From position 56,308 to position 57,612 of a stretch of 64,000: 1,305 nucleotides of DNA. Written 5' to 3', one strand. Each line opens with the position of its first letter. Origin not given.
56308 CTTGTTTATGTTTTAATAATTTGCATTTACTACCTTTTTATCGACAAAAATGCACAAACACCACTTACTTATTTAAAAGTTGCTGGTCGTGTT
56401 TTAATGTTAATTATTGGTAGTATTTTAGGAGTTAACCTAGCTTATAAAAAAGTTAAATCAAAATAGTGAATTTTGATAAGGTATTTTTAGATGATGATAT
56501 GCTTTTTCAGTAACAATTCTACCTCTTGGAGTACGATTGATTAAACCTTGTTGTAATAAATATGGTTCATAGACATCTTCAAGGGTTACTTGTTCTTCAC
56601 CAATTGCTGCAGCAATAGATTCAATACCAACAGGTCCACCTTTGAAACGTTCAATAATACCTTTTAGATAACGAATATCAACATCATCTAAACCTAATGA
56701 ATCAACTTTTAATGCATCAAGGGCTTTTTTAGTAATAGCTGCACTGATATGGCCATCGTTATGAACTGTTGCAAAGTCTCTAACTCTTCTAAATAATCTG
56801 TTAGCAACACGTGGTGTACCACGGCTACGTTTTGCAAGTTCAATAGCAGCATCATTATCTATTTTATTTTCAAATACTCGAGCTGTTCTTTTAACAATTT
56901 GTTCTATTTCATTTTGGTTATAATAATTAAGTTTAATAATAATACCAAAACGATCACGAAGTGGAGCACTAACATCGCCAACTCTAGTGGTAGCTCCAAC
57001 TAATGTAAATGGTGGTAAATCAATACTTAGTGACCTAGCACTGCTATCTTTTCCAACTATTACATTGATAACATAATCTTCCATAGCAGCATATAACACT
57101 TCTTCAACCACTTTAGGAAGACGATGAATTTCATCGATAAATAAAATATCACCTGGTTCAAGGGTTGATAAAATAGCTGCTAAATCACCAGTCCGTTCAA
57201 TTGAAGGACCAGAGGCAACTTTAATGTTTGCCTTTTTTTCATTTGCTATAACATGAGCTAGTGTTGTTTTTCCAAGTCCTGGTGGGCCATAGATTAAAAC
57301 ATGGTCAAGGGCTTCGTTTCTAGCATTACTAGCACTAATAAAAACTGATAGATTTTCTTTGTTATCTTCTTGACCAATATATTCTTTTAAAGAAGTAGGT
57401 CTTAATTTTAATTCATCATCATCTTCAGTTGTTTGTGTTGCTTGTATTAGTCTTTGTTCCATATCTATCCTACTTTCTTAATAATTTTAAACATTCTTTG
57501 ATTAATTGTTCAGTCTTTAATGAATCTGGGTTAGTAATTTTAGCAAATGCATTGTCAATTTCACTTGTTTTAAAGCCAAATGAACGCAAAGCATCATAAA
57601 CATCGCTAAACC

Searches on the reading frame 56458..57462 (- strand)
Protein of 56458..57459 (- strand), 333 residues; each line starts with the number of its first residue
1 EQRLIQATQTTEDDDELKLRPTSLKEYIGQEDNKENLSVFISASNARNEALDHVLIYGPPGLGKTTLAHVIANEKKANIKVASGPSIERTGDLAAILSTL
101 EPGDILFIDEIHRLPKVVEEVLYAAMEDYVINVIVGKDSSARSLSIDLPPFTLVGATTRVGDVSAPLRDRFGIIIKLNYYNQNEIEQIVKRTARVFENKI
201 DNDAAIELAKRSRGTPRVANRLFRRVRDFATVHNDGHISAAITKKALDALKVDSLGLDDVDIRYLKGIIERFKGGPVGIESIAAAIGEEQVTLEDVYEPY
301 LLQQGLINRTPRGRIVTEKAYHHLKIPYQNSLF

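Call 61: find_encoding_contigs(protein=window:56458-57459:-, flank=10000, max_places=10)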
Protein window:56458-57459:- (333 aa): no gene with exactly this product is on record in the collection.

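Call 63: find_encoding_contigs(protein=window:56461-57462:-, flank=10000, max_places=10)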
Protein window:56461-57462:- (334 aa): 8 contigs read that carry it; 8 places shown.
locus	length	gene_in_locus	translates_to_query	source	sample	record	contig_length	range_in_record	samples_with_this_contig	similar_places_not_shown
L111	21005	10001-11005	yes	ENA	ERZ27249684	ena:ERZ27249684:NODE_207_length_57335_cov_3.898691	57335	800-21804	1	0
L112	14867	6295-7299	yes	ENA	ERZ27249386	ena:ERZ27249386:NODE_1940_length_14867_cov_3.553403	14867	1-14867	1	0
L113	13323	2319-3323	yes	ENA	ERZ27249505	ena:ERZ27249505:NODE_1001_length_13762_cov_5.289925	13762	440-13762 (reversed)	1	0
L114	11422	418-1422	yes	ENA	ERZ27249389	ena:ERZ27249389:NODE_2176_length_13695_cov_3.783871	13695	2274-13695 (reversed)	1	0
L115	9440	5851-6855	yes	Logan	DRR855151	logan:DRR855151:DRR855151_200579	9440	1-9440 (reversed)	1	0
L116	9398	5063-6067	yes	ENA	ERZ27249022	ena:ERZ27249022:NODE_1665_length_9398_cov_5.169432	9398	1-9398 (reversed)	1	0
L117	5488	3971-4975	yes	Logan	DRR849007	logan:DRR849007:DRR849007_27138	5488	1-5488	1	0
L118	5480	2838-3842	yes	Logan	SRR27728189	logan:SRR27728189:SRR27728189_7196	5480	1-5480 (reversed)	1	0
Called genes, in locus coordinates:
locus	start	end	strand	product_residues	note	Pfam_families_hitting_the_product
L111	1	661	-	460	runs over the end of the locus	-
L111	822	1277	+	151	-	-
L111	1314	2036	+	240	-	PF01643:Acyl-ACP_TE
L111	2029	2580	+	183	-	PF13847:Methyltransf_31, PF13649:Methyltransf_25 (weak), PF06962:rRNA_methylase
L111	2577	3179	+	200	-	PF01725:Ham1p_like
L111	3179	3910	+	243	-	PF01975:SurE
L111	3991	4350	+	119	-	-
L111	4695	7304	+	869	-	PF00133:tRNA-synt_1, PF01406:tRNA-synt_1e (faint), PF09334:tRNA-synt_1g, PF13603:tRNA-synt_1_2, PF09334:tRNA-synt_1g, PF08264:Anticodon_1, PF10458:Val_tRNA-synt_C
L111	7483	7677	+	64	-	-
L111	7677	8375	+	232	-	PF20582:UPF0758_N, PF04002:RadC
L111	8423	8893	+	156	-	PF03775:MinC_C (weak)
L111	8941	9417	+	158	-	-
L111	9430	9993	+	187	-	PF01330:RuvA_N, PF14520:HHH_5, PF21176:RecR_HhH (faint), PF07499:RuvA_C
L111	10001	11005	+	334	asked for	PF05496:RuvB_N, PF05673:DUF815 (faint), PF01078:Mg_chelatase (faint), PF13173:AAA_14 (weak), PF00004:AAA, PF07728:AAA_5 (weak), PF17864:AAA_lid_4, PF05491:WHD_RuvB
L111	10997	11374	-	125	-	PF12670:DUF3792 (weak)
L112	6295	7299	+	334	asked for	PF05496:RuvB_N, PF05673:DUF815 (faint), PF01078:Mg_chelatase (faint), PF13173:AAA_14 (weak), PF00004:AAA, PF07728:AAA_5 (weak), PF17864:AAA_lid_4, PF05491:WHD_RuvB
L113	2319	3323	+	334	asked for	PF05496:RuvB_N, PF05673:DUF815 (faint), PF01078:Mg_chelatase (faint), PF13173:AAA_14 (weak), PF00004:AAA, PF07728:AAA_5 (weak), PF17864:AAA_lid_4, PF05491:WHD_RuvB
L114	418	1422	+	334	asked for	PF05496:RuvB_N, PF05673:DUF815 (faint), PF01078:Mg_chelatase (faint), PF13173:AAA_14 (weak), PF00004:AAA, PF07728:AAA_5 (weak), PF17864:AAA_lid_4, PF05491:WHD_RuvB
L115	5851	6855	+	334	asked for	PF05496:RuvB_N, PF05673:DUF815 (faint), PF01078:Mg_chelatase (faint), PF13173:AAA_14 (weak), PF00004:AAA, PF07728:AAA_5 (weak), PF17864:AAA_lid_4, PF05491:WHD_RuvB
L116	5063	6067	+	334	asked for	PF05496:RuvB_N, PF05673:DUF815 (faint), PF01078:Mg_chelatase (faint), PF13173:AAA_14 (weak), PF00004:AAA, PF07728:AAA_5 (weak), PF17864:AAA_lid_4, PF05491:WHD_RuvB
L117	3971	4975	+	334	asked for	PF05496:RuvB_N, PF05673:DUF815 (faint), PF01078:Mg_chelatase (faint), PF13173:AAA_14 (weak), PF00004:AAA, PF07728:AAA_5 (weak), PF17864:AAA_lid_4, PF05491:WHD_RuvB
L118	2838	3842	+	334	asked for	PF05496:RuvB_N, PF05673:DUF815 (faint), PF01078:Mg_chelatase (faint), PF13173:AAA_14 (weak), PF00004:AAA, PF07728:AAA_5 (weak), PF17864:AAA_lid_4, PF05491:WHD_RuvB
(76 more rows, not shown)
